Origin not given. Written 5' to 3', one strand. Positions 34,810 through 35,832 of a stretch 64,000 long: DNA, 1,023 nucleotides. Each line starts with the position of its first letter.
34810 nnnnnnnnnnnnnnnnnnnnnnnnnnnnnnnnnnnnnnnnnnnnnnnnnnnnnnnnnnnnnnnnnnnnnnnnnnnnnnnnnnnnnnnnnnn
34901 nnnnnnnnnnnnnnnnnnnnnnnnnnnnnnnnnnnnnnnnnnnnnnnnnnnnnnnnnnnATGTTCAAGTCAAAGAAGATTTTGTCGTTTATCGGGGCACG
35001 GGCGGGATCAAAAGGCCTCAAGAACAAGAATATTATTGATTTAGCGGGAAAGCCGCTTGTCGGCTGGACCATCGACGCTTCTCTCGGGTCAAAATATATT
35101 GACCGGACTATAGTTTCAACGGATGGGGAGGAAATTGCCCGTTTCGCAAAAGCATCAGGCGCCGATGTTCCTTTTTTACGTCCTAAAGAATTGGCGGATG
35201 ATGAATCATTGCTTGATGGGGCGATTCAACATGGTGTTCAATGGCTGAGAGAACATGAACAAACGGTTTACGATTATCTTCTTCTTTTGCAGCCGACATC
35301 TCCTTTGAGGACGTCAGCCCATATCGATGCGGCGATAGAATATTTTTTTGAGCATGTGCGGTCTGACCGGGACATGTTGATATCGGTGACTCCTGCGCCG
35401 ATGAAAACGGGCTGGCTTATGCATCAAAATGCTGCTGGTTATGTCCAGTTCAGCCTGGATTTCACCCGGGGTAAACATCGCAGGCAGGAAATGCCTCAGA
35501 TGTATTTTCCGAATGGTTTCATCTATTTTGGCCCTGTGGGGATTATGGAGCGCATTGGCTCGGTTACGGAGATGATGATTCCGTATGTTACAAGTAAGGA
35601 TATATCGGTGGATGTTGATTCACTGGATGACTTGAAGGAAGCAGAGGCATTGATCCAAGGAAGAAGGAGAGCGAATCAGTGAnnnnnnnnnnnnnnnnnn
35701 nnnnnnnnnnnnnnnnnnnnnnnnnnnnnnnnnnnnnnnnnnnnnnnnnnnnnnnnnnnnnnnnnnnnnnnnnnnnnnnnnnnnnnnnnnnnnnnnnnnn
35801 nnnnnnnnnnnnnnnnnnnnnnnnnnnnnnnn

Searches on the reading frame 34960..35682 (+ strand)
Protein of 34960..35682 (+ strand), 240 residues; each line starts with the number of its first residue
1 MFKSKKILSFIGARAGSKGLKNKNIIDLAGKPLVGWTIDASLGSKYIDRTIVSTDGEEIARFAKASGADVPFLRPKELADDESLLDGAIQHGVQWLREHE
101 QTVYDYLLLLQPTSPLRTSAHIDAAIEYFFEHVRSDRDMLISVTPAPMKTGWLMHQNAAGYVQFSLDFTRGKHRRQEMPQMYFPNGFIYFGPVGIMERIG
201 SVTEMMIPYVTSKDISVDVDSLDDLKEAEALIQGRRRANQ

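Call 6: search_protein_families(library=pfam, proteins=[window:34960-35682:+], max_evalue=0.01)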
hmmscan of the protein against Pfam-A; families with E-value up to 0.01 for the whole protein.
window:34960-35682:+ (240 aa): 3 families
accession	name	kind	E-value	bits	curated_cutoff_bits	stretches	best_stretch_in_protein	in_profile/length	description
PF02348.25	CTP_transf_3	-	7.2e-22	78.7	22.6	1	11-133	4-118/217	Cytidylyltransferase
PF01128.25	IspD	-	0.0019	18.4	27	1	21-68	18-65/221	2-C-methyl-D-erythritol 4-phosphate cytidylyltransferase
PF12804.13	NTP_transf_3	-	0.006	17.2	27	1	15-99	12-86/160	MobA-like NTP transferase domain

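Call 7: search_protein_families(library=ncbifam, proteins=[window:34960-35682:+], max_evalue=0.01)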
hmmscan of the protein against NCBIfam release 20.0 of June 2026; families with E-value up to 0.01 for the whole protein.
window:34960-35682:+ (240 aa): 8 families
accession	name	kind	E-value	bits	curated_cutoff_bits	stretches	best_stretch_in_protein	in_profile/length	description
TIGR03584.1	PseF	equivalog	6.9e-37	127.2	205.7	1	9-231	2-219/222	pseudaminic acid cytidylyltransferase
NF003952.0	PRK05450.1-5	subfamily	4.5e-12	45.6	193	1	6-134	2-121/250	3-deoxy-manno-octulosonate cytidylyltransferase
NF009905.0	PRK13368.1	subfamily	3.8e-08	33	255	1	6-73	2-69/243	3-deoxy-manno-octulosonate cytidylyltransferase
TIGR00466.1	kdsB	equivalog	6.2e-07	29.1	155.2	1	10-77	6-72/241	3-deoxy-manno-octulosonate cytidylyltransferase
NF003948.0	PRK05450.1-1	equivalog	1.7e-06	27.4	281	1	4-72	3-70/248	3-deoxy-manno-octulosonate cytidylyltransferase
NF003950.0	PRK05450.1-3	subfamily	4.6e-06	26.1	234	1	7-131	3-119/248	3-deoxy-manno-octulosonate cytidylyltransferase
TIGR03552.1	F420_cofC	equivalog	5.4e-05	22.9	105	0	198-236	157-195/196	2-phospho-L-lactate guanylyltransferase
NF004759.0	PRK06090.1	equivalog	0.0099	15.3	457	0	88-157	168-238/319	DNA polymerase III subunit delta'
